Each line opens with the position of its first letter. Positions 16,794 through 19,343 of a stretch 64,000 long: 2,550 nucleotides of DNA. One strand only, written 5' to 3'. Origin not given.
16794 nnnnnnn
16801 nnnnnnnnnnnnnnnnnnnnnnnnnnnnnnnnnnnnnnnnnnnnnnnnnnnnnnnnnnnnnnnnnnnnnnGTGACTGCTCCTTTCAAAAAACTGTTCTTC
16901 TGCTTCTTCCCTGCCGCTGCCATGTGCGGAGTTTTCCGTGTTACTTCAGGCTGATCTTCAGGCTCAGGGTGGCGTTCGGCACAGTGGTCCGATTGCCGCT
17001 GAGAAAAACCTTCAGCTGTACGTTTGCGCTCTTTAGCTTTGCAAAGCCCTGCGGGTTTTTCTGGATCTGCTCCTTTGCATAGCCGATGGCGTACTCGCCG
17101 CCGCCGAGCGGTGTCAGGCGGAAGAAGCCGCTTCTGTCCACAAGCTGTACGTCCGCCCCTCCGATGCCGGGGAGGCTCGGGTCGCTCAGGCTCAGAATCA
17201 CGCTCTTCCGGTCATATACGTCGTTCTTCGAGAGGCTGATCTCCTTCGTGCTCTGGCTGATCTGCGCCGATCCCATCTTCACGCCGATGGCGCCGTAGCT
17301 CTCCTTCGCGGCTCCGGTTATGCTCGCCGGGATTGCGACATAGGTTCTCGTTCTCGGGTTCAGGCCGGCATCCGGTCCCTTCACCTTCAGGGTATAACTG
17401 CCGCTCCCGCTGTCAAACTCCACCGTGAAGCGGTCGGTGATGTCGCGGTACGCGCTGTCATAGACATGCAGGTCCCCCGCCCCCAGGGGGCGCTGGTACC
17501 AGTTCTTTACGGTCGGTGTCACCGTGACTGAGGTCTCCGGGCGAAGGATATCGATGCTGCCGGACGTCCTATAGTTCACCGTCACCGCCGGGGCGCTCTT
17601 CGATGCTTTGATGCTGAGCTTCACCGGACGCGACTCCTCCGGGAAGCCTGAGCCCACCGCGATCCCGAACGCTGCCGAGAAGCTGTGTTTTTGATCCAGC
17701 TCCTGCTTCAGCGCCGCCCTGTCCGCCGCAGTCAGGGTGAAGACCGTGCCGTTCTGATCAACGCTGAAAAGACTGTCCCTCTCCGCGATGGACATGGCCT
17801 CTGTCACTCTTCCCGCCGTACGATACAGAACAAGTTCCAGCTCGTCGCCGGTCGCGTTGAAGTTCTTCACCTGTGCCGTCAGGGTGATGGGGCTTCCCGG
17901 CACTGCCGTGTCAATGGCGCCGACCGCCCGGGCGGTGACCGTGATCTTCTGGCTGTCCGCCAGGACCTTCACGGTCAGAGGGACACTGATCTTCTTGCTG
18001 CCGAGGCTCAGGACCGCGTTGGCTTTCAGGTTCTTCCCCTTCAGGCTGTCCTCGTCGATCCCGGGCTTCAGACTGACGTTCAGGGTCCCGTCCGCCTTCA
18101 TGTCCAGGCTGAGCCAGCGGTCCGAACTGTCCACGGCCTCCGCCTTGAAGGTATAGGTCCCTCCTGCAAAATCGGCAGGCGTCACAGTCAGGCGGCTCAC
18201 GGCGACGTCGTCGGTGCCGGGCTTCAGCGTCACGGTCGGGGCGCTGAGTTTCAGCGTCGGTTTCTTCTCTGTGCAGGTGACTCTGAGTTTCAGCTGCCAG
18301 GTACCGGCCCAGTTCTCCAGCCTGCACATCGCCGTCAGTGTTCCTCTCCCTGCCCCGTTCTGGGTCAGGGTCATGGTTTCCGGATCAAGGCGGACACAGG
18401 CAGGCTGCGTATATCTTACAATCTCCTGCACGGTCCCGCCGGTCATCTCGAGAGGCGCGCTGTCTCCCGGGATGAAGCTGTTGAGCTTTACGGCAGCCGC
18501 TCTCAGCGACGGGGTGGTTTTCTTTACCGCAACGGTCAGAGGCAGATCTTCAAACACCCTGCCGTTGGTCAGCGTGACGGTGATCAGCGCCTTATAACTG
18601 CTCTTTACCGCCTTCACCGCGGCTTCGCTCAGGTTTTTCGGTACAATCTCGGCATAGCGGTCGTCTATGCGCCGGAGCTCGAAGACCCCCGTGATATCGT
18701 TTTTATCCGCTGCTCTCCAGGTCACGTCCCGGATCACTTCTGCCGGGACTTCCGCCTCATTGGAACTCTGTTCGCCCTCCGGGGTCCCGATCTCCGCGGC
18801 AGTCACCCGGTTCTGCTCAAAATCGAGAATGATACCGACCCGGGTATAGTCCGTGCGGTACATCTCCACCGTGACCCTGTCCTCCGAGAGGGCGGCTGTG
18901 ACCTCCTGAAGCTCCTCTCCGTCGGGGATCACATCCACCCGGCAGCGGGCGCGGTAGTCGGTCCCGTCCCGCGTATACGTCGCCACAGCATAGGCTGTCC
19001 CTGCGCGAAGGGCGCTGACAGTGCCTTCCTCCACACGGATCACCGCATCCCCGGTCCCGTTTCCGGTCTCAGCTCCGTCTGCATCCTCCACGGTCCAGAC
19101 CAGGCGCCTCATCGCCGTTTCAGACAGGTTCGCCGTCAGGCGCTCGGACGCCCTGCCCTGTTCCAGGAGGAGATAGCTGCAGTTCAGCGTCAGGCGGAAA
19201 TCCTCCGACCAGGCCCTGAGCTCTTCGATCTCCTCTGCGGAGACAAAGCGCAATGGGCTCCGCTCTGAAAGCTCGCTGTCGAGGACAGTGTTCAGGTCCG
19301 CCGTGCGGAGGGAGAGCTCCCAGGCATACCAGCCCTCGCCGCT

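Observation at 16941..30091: Two giant paralogs with an intact transglutaminase-like Cys-His-Asp core on a huge modular scaffold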

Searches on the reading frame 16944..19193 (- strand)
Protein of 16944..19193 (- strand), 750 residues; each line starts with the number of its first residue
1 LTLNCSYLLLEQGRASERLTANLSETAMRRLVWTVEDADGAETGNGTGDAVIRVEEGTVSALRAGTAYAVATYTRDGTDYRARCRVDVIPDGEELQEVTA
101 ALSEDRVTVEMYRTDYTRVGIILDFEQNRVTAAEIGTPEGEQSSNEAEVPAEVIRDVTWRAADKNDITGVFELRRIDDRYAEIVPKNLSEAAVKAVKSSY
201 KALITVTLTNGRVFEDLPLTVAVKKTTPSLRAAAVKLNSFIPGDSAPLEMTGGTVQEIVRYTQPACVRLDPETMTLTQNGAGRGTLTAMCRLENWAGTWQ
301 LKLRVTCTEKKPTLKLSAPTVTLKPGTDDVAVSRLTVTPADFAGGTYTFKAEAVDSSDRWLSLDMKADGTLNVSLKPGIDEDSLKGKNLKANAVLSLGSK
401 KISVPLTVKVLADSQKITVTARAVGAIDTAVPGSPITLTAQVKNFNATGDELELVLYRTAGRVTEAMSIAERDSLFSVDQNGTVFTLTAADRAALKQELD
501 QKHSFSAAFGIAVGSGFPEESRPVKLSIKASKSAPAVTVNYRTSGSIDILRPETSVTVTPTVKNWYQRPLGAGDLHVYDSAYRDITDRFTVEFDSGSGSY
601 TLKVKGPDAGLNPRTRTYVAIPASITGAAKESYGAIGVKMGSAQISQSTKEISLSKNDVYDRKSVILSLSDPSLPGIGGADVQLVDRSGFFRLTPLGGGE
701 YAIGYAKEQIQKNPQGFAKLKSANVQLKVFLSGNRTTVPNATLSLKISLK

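Call 38: find_homologous_proteins(query=window:16944-19193:-, max_evalue=0.001)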
Query window:16944-19193:- (750 aa): 1 proteins with E <= 0.001 among 8000 candidates.
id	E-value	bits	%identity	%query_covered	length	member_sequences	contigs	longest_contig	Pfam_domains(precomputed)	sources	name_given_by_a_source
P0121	3.6e-64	235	32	99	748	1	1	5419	-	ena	-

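Call 39: find_encoding_contigs(protein=P0121, flank=10000, max_places=3)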
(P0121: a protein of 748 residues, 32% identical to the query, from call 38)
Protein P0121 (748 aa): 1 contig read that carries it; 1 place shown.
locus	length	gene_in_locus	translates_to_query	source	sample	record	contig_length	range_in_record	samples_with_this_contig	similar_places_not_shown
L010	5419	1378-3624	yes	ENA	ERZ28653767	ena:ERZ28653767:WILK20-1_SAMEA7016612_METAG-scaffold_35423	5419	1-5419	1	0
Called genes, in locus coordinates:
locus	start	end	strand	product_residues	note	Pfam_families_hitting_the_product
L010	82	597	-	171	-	-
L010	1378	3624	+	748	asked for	-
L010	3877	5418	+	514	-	?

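Call 59: search_protein_families(library=pfam, proteins=[window:16944-19193:-], max_evalue=1)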
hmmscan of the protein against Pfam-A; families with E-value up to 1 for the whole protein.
window:16944-19193:- (750 aa): 1 family
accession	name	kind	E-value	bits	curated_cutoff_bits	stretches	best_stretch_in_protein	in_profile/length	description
PF14941.11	OAF_N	-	0.18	11.9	27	1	92-129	12-50/150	Out at first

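Call 68: predict_structure(alignment_id=A2)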
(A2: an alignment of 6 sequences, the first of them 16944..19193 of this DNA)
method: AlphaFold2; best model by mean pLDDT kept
length: 750 residues; sequences in the alignment: 6
mean_pLDDT: 69.9   pTM: 0.40
mean pLDDT of the five models: 69.9, 61.6, 60.0, 56.4, 54.1
residues with pLDDT >= 90: 78; 70-90: 395; 50-70: 135; < 50: 142
segments of 3 or more residues with pLDDT < 50: 1-96, 126-151, 232-236, 343-345, 447-449, 513-518
pLDDT, mean of each block of 10 residues (from residue 1): 35 34 26 26 24 29 40 39 41 48 81 73 49 32 31 74 81 79 80 82 81 78 72 50 61 63 74 71 67 68 56 71 63 68 57 78 79 76 71 71 79 61 86 86 58 84 86 89 85 91 88 49 85 83 87 87 83 91 90 89 77 84 84 87 82 85 86 79 66 82 85 83 85 77 86
secondary structure, 60 per line:
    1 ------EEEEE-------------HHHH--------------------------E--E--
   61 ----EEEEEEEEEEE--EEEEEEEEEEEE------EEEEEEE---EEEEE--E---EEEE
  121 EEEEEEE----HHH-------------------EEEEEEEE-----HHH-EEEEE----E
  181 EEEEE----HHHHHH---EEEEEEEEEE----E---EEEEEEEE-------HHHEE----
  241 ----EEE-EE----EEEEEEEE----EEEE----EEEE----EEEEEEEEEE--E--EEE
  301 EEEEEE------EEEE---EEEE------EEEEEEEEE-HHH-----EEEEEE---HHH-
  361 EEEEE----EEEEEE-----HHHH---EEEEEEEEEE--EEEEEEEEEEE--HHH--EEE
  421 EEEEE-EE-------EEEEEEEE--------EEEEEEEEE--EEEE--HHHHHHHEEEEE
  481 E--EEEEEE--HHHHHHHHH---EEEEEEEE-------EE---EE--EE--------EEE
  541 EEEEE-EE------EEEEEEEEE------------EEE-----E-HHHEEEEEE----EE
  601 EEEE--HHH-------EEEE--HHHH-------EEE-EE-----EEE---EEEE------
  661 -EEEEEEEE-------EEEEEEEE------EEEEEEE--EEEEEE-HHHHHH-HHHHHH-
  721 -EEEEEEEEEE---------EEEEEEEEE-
elements in order (helices of 4 or more, strands of 3 or more residues): E7-11 H25-28 E65-75 E78-89 E96-102 E106-110 E117-127 E154-161 E171-175 E180-185 H190-195 E199-208 E217-224 E245-247 E255-262 E267-270 E275-278 E283-292 E298-306 E313-316 E320-323 E330-338 E348-353 E361-365 E370-375 H381-384 E388-397 E400-410 E418-425 E436-443 E452-460 E463-466 H469-475 E476-481 E484-489 H492-500 E504-511 E538-545 E555-563 E576-578 E589-594 E599-604 E617-620 H623-626 E634-636 E645-647 E651-654 E662-669 E677-684 E691-697 E700-705 H707-712 H714-719 E722-731 E741-749

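Call 70: fold_search(model_id=the predicted structure, library=pdb)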
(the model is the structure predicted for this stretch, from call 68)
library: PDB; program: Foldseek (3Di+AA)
matches with E <= 10: 1969; with E <= 0.001: 1232
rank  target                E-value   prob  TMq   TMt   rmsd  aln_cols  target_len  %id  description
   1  3b43                  1.1e-17  1.00  0.18  0.21  52.7       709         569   10  I-band fragment I65-I70 from titin (released 2008-01-22)
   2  6vg1_B                2.3e-15  1.00  0.14  0.15  72.4       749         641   11  xenopus protocadherin 8.1 EC1-6 (released 2020-03-11)
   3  9g93_A                7.7e-14  1.00  0.21  0.25  20.8       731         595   11  CryoET structure of the in vitro grown Bacillus anthracis Sap S-layer (released 2024-12-18)
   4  5szn_A                1.1e-13  1.00  0.12  0.16  47.9       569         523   13  Protocadherin gamma A9 extracellular cadherin domains 1-5 (released 2016-10-19)
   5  8k53_A                1.4e-13  1.00  0.22  0.22  32.2       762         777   10  Structure of the Dimeric Human CNTN2 Ig 1-6-FNIII 1-2 Domain in an Asymmetric State (released 2023-12-06)
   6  9ba5_A                1.7e-13  1.00  0.16  0.20  42.7       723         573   10  Cross-linked Contactin 2 Ig1-Ig6 (released 2024-07-17)
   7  7som_D                4.9e-13  1.00  0.17  0.10  38.2       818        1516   10  Ciliary C2 central pair apparatus isolated from Chlamydomonas reinhardtii (released 2022-04-13)
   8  6qx4_B                6.6e-13  1.00  0.16  0.20  39.1       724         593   11  Structure of the Bacillus anthracis Sap S-layer assembly domain (released 2019-07-31)
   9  5t89_X                9.8e-13  1.00  0.18  0.22  45.0       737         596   10  Crystal structure of VEGF-A in complex with VEGFR-1 domains D1-6 (released 2017-02-01)
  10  9ijj_O                1.3e-12  1.00  0.18  0.12  75.0       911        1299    9  In situ structure of the central apparatus in mouse sperm axoneme. (released 2025-06-04)
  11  7ol2_A                1.5e-12  1.00  0.17  0.21  41.7       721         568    8  Crystal structure of mouse contactin 1 immunoglobulin domains (released 2022-12-14)
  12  6xi1_BBB              1.8e-12  1.00  0.13  0.20  35.5       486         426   14  Crystal structure of tetra-tandem repeat in extending RTX adhesin from Aeromonas hydrophila (released 2020-10-14)
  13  6xi1_AAA              2.0e-12  1.00  0.13  0.20  35.1       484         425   14  Crystal structure of tetra-tandem repeat in extending RTX adhesin from Aeromonas hydrophila (released 2020-10-14)
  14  5iry_A                3.4e-12  1.00  0.14  0.18  37.5       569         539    9  Crystal structure of human Desmocollin-1 ectodomain (released 2016-06-22)
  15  3q2w_A                3.5e-12  1.00  0.14  0.18  40.9       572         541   12  Crystal structure of mouse N-cadherin ectodomain (released 2011-02-23)
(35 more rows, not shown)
